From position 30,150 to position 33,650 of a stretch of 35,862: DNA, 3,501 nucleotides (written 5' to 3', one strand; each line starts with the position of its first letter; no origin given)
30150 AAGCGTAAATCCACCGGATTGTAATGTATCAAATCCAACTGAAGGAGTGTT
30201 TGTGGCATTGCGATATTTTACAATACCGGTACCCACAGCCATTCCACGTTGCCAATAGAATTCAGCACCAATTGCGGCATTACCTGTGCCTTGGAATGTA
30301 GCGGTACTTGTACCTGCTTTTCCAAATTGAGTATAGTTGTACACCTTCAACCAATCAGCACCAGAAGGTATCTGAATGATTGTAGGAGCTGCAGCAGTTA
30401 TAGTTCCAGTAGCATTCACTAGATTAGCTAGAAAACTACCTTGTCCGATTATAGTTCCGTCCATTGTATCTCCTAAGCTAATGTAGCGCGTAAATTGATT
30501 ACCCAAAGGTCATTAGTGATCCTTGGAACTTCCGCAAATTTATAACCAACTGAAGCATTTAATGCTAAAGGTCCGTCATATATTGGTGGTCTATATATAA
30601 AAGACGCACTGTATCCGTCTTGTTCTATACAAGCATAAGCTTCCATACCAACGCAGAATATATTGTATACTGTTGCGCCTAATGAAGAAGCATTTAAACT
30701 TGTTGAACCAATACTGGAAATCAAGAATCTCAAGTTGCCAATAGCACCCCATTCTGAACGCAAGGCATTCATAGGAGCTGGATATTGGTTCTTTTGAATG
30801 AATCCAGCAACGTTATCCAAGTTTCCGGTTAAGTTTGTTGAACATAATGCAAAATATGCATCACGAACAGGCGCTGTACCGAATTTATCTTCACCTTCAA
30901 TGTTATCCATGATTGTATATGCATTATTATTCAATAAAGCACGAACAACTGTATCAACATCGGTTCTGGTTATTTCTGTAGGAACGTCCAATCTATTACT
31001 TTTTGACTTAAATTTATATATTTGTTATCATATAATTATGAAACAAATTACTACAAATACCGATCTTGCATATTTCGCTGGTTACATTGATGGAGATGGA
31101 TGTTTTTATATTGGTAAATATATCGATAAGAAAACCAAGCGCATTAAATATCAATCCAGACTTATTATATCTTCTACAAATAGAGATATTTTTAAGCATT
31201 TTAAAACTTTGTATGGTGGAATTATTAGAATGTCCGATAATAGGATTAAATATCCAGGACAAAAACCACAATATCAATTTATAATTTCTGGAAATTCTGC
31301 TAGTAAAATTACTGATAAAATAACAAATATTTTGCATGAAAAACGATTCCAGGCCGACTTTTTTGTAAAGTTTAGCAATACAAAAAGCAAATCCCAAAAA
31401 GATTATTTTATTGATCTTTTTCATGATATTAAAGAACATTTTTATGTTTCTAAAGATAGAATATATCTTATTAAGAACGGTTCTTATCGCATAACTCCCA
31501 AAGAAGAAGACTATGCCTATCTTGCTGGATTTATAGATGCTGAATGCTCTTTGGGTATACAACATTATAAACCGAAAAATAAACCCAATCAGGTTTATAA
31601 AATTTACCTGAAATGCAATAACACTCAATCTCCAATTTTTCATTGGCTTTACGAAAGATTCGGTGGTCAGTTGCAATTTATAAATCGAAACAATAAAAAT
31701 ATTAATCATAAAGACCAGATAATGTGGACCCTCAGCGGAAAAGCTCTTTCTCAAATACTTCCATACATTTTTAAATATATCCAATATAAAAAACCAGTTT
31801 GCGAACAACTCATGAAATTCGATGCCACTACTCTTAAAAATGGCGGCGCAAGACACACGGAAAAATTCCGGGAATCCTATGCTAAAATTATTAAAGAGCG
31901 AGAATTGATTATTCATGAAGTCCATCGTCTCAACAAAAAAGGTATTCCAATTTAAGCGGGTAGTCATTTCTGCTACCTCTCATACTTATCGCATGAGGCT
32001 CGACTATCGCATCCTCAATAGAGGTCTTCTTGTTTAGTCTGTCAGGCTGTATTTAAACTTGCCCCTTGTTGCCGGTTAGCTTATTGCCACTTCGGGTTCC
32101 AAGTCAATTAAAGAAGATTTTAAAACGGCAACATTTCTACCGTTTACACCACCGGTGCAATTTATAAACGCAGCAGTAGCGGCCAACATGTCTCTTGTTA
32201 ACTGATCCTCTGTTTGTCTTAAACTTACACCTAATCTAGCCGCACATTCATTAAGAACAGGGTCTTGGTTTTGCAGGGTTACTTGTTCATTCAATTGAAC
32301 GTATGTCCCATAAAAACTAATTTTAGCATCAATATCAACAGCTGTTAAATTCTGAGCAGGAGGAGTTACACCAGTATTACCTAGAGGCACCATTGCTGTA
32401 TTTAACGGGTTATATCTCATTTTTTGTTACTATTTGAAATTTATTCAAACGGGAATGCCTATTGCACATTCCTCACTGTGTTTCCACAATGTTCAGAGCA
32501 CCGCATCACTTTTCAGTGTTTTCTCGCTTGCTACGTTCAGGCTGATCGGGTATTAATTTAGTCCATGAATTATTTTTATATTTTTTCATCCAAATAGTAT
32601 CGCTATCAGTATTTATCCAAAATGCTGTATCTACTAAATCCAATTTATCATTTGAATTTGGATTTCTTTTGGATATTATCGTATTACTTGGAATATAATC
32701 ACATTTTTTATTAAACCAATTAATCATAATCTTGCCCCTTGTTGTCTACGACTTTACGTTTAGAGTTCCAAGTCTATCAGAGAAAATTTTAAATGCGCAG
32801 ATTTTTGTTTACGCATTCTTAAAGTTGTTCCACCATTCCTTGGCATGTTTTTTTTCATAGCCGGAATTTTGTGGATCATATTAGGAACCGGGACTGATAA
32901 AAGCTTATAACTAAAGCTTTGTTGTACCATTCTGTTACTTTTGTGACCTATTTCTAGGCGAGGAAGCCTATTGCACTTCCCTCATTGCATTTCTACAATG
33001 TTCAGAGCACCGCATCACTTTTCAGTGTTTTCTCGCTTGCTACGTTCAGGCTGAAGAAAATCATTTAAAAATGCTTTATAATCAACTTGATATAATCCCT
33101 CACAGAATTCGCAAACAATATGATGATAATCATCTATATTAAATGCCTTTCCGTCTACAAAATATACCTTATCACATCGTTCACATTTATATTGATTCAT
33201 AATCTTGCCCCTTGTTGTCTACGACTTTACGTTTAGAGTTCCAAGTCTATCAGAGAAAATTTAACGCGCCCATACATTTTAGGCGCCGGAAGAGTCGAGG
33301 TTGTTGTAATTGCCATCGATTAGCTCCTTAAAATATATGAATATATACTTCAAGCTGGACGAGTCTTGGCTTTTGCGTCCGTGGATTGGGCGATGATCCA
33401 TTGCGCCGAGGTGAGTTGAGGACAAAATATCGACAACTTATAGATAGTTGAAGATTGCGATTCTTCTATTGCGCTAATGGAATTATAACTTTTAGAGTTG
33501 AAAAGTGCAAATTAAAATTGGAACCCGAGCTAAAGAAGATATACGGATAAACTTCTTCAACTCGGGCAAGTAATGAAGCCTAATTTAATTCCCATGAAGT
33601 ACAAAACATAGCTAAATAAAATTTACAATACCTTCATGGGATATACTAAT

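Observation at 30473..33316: Major capsid gene split into four exons by three related group I introns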

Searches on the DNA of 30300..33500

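Call 4: search_rna_families(source=window, start=30300, end=33500, threshold=evalue, max_evalue=10, show_alignments=6)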
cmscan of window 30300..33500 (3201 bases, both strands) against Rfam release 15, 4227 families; matches with E-value up to 10: 3.
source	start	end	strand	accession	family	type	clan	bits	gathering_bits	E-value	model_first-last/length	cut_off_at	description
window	31915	32084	-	RF01879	TUSC7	Gene; lncRNA;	-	21.4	65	3.9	1-165/165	no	Non-coding RNA LOC285194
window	33014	33097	+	RF00546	snopsi28S-3316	Gene; snRNA; snoRNA; HACA-box;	-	19.9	65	3.5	1-133/133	no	Small nucleolar RNA psi28S-3316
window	31547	31615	+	RF00785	mir-90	Gene; miRNA;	-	16.9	68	7.9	1-84/84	no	mir-90 microRNA precursor family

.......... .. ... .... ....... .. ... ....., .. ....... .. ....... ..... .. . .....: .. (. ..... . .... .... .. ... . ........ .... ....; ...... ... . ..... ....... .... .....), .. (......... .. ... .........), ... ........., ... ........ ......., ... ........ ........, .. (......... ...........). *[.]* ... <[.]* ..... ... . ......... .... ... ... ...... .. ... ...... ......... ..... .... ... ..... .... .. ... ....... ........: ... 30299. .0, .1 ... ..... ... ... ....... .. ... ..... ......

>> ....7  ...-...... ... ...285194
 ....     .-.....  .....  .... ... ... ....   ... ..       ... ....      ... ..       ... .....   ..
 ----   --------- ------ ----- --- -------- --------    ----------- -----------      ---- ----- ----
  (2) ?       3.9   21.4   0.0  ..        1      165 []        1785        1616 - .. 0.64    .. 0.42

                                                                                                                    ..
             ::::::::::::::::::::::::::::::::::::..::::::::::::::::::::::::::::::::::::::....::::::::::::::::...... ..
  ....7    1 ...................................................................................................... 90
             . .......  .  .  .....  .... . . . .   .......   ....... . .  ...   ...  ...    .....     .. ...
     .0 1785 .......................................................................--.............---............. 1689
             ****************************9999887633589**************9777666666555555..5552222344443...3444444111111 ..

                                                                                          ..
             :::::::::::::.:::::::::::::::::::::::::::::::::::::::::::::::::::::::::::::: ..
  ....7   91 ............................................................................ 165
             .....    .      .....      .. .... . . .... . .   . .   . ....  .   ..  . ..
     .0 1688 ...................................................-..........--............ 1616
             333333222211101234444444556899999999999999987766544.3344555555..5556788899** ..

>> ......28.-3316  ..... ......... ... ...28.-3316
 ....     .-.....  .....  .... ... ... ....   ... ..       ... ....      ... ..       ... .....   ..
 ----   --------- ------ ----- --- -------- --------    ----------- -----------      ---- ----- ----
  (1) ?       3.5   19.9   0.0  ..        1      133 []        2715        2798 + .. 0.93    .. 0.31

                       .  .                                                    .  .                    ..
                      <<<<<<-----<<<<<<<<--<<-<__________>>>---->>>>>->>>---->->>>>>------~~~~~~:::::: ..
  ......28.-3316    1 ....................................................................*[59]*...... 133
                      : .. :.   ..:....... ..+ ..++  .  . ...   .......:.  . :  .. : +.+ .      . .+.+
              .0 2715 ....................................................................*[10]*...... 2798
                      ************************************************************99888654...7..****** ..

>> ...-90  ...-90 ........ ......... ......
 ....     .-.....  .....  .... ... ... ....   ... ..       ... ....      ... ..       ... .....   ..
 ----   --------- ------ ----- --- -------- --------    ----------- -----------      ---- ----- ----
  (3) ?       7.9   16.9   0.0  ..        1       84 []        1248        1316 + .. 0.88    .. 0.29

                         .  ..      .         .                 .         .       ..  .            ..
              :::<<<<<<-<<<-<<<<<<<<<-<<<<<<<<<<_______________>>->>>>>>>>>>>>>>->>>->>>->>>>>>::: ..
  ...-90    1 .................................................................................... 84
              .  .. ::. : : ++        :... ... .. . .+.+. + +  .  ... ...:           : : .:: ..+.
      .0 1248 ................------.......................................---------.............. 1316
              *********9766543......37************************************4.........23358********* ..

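Call 30: search_rna_families(source=window, start=31930, end=32160, threshold=evalue, max_evalue=10, show_alignments=2)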
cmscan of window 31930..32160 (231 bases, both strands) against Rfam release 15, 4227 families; matches with E-value up to 10: 2.
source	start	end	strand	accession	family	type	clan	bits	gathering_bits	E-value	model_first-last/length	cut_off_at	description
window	32092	32148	-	RF02526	SSRC34_1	Gene; sRNA;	-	15.9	64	8.4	1-128/128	no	Streptococcus sRNA SSRC34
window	31937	32084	-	RF01879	TUSC7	Gene; lncRNA;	-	15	65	3.6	1-165/165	no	Non-coding RNA LOC285194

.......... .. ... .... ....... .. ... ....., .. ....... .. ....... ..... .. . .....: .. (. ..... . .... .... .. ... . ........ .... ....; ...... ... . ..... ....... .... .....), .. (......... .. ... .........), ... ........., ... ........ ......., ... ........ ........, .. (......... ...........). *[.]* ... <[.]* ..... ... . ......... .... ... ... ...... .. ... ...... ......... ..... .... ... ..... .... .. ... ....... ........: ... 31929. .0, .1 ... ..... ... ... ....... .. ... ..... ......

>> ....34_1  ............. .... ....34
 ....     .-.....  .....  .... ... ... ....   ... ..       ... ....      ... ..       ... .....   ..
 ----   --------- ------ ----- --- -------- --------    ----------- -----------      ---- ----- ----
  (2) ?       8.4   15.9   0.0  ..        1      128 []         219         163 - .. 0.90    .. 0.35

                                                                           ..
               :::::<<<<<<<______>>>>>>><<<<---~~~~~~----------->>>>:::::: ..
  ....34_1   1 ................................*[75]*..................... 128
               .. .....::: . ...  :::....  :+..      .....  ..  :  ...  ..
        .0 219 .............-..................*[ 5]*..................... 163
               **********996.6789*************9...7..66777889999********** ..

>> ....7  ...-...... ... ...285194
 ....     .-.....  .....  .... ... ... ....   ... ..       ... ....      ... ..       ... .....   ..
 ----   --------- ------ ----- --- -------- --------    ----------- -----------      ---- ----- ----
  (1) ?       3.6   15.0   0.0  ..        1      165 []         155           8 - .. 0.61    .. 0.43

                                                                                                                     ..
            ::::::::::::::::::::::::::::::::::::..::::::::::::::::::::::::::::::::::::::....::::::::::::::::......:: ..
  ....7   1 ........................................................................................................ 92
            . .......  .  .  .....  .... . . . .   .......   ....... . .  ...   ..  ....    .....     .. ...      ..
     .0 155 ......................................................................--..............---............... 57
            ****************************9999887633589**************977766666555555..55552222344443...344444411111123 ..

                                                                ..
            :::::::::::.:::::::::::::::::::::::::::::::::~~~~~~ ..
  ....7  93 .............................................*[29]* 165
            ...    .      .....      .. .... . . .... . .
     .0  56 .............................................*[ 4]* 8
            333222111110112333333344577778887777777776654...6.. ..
